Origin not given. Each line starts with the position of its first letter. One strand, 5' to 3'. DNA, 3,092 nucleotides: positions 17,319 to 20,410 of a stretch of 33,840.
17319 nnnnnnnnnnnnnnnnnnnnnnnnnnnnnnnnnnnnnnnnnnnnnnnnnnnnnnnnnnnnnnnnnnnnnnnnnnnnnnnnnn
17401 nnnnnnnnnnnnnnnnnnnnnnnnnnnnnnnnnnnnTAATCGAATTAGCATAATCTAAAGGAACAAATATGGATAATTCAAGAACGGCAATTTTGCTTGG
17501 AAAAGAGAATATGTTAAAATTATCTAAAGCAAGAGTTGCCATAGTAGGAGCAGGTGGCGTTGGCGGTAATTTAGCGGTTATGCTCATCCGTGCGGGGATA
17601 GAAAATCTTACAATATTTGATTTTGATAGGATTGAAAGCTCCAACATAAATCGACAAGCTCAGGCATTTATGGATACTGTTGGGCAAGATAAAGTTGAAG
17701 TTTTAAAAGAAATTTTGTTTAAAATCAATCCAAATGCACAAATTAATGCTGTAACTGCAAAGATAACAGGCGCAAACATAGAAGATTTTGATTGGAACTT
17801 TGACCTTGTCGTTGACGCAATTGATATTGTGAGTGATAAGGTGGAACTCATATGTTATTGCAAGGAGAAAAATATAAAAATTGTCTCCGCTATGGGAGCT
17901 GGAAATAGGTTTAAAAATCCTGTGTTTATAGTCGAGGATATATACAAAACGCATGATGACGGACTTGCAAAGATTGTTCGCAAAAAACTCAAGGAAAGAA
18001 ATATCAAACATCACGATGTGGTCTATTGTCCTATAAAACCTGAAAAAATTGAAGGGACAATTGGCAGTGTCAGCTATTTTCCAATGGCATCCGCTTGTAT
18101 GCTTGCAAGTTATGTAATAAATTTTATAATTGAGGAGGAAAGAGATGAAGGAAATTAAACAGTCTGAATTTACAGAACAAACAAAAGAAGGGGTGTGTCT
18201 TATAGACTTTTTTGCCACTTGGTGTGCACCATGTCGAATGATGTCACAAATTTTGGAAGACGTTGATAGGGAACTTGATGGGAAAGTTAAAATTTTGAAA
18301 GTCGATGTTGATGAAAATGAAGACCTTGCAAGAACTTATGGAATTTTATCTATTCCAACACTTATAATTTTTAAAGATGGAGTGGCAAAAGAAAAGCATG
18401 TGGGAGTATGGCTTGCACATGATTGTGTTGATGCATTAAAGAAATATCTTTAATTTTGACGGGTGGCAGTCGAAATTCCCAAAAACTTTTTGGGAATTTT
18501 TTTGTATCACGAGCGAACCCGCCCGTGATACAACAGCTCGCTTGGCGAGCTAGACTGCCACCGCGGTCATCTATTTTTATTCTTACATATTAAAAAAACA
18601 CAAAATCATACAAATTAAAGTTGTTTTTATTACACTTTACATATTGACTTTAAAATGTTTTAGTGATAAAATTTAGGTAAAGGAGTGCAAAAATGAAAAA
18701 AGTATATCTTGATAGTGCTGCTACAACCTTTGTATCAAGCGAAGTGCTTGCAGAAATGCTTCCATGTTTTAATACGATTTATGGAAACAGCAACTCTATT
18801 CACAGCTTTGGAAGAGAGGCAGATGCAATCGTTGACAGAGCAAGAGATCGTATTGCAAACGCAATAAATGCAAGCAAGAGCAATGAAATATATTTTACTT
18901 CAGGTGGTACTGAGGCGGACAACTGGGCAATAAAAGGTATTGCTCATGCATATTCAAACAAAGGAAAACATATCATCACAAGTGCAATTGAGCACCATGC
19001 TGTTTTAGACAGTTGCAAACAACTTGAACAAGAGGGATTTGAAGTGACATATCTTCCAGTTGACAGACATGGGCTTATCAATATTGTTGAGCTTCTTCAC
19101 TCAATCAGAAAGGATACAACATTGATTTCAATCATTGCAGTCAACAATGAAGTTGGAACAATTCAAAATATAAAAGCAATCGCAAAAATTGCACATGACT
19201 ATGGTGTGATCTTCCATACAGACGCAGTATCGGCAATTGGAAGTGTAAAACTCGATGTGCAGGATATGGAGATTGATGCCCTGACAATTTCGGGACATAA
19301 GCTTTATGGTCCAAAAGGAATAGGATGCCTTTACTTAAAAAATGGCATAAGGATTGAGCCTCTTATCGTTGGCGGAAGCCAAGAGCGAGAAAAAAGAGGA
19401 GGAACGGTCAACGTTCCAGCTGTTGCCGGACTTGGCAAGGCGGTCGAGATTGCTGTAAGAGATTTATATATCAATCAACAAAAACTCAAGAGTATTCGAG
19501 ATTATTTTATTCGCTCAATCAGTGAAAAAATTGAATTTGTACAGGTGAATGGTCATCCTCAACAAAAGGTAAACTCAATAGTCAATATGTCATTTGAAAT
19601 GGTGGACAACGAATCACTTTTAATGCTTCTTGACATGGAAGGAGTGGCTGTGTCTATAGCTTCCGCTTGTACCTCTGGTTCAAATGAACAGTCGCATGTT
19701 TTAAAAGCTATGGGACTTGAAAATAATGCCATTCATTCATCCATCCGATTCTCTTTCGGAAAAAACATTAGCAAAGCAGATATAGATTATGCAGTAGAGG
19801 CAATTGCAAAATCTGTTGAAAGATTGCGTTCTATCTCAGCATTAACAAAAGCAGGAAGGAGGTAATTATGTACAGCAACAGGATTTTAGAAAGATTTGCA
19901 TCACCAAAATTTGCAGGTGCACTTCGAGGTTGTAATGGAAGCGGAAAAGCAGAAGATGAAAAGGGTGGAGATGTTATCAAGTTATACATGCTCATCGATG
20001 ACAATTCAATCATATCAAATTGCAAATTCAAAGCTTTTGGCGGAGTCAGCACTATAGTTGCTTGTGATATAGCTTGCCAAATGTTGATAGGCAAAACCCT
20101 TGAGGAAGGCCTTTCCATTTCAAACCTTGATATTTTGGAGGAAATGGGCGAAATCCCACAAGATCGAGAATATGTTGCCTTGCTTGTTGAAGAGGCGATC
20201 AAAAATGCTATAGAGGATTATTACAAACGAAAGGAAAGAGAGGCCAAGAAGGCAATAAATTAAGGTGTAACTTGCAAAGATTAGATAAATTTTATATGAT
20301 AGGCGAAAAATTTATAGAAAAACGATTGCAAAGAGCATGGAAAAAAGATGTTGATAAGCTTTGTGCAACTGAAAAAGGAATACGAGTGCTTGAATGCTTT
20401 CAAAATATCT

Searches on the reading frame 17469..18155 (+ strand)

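Call 20: search_protein_families(library=pfam, proteins=[window:17469-18155:+], max_evalue=0.001)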
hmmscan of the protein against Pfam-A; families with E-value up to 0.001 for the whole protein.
window:17469-18155:+ (229 aa): 2 families
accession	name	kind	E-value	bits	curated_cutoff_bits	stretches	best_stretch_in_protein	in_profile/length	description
PF00899.27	ThiF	-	1.5e-40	139.3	28.1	1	7-223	5-205/238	ThiF family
PF07992.20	Pyr_redox_2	-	0.00024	21.1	26.1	0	17-115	139-232/291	Pyridine nucleotide-disulphide oxidoreductase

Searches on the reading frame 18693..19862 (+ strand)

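Call 20: search_protein_families(library=pfam, proteins=[window:18693-19862:+], max_evalue=0.001)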
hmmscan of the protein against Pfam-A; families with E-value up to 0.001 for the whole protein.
window:18693-19862:+ (390 aa): 3 families
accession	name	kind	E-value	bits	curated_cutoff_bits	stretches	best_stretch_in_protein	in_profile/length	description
PF00266.25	Aminotran_5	-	3e-83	280.3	21.5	1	4-366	1-370/371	Aminotransferase class-V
PF01212.27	Beta_elim_lyase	-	7.3e-06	25.9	27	1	46-203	33-199/288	Beta-eliminating lyase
PF01041.23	DegT_DnrJ_EryC1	-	7.2e-05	22.6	19.8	1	70-185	46-153/360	DegT/DnrJ/EryC1/StrS aminotransferase family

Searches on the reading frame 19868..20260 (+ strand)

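Call 20: search_protein_families(library=pfam, proteins=[window:19868-20260:+], max_evalue=0.001)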
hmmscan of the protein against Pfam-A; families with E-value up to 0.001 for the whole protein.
window:19868-20260:+ (131 aa): 1 family
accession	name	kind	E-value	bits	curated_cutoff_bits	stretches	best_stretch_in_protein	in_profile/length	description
PF01592.21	NifU_N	-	1.3e-25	90.5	22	1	1-123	1-125/127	NifU-like N terminal domain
